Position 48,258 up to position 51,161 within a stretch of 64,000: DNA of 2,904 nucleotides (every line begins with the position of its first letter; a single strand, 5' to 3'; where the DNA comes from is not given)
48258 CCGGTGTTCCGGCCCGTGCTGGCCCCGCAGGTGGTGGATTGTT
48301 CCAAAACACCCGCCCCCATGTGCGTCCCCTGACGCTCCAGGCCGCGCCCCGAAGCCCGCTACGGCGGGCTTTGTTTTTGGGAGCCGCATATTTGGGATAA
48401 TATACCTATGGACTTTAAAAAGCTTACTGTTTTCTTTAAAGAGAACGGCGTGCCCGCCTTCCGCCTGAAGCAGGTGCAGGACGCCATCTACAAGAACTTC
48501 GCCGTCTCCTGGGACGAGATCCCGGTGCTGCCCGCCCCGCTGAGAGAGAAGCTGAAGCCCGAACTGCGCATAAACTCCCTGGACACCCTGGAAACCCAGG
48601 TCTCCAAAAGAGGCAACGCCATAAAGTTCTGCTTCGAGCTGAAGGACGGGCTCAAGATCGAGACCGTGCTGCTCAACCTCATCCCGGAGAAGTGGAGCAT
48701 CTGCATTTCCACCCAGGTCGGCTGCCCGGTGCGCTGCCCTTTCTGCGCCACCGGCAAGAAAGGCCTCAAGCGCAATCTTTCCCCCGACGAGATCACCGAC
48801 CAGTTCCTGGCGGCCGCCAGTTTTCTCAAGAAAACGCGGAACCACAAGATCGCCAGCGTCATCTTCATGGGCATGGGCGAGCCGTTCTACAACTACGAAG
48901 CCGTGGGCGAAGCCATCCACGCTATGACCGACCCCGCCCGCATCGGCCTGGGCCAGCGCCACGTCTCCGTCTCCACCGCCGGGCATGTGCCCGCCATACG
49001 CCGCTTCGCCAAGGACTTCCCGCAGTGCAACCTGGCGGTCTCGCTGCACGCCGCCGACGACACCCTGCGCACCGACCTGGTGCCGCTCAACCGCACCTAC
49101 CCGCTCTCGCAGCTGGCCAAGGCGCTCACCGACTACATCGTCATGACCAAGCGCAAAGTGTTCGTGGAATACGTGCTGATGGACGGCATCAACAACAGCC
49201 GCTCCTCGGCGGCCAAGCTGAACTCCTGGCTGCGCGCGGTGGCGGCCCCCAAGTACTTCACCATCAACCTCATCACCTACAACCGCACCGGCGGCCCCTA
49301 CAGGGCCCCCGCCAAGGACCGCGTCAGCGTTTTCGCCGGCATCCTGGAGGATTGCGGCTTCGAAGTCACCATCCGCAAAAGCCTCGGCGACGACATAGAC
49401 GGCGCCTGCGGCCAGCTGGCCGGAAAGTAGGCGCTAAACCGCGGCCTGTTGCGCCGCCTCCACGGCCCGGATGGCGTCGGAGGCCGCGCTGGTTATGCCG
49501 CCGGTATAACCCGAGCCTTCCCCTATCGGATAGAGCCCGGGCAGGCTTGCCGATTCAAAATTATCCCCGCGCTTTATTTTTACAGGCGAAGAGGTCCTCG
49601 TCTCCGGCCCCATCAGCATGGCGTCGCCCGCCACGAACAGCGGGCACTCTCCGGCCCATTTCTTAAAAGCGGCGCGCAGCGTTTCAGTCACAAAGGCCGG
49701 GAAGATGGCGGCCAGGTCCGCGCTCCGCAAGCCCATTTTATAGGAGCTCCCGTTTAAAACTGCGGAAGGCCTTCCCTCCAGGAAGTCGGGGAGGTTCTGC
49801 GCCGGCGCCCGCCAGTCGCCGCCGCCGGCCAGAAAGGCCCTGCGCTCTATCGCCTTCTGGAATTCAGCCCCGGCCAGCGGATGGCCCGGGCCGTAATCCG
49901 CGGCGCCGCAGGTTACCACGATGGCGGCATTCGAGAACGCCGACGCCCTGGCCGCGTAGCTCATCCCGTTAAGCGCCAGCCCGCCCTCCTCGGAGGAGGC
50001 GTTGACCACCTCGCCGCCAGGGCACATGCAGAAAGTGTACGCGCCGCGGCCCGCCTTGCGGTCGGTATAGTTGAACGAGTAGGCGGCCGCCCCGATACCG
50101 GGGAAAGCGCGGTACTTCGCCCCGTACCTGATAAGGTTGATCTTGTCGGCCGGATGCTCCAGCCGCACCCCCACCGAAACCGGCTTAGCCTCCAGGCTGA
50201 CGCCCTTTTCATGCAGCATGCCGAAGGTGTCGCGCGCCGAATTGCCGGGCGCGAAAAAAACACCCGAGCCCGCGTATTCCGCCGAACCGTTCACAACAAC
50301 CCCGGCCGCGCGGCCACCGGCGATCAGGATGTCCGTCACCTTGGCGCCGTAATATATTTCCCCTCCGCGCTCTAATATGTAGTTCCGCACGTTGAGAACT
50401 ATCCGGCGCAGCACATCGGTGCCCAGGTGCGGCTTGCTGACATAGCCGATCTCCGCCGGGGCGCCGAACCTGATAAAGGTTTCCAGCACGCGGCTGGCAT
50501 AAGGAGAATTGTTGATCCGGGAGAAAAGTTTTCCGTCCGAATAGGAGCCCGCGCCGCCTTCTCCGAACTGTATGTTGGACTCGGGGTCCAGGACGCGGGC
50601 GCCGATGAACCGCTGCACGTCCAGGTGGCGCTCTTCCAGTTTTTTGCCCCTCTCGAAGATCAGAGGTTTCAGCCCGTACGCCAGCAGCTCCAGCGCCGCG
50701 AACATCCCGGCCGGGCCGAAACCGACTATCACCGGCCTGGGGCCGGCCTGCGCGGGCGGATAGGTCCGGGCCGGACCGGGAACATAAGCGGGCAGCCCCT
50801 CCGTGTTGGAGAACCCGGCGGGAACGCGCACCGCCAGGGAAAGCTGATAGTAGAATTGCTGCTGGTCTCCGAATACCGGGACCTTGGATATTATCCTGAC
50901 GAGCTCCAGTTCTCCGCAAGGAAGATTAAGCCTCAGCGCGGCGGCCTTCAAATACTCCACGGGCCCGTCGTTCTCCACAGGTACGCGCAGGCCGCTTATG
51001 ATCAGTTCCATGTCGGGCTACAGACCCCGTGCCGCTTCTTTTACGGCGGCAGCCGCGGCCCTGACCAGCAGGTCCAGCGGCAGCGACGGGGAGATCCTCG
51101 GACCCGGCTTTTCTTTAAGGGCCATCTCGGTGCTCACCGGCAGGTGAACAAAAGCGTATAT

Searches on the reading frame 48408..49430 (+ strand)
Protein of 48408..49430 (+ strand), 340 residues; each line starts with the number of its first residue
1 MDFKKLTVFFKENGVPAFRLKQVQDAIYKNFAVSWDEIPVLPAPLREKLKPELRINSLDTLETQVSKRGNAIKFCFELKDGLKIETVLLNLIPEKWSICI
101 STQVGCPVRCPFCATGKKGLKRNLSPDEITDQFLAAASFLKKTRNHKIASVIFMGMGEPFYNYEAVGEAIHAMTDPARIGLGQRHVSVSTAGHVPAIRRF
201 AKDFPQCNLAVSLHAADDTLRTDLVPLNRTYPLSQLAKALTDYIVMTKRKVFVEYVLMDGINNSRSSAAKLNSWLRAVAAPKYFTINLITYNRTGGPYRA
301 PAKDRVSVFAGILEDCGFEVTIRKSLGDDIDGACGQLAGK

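Call 63: search_protein_families(library=pfam, proteins=[window:48408-49430:+], max_evalue=0.00001)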
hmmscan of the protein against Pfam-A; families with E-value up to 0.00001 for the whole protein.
window:48408-49430:+ (340 aa): 1 family
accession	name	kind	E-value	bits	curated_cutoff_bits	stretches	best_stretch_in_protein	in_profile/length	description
PF04055.27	Radical_SAM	-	1.2e-13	52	29.5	1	100-264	1-157/166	Radical SAM superfamily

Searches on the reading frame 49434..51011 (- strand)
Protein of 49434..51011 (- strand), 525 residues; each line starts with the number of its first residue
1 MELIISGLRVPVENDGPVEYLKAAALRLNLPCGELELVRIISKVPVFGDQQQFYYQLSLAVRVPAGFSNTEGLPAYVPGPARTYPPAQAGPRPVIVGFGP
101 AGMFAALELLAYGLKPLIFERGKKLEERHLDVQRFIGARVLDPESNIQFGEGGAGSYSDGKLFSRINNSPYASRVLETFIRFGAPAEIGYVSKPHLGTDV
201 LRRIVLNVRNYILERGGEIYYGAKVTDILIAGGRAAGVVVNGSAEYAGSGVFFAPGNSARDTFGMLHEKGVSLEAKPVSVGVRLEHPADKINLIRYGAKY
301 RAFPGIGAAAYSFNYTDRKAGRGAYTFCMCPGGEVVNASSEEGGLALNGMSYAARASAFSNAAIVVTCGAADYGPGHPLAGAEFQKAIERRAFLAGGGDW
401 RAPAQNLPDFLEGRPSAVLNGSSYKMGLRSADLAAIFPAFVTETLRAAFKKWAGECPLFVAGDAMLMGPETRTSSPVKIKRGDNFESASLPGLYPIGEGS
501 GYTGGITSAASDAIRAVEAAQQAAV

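Call 63: search_protein_families(library=pfam, proteins=[window:49434-51011:-], max_evalue=0.00001)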
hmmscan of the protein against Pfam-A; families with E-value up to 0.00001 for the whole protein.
window:49434-51011:- (525 aa): 2 families
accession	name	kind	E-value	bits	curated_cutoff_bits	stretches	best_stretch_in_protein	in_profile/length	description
PF21688.3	FAD-depend_C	-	2e-62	211.3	27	1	278-473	2-197/197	FAD-dependent protein, C-terminal domain-like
PF01266.30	DAO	-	2.3e-06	27.8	27.9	0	203-277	150-223/353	FAD dependent oxidoreductase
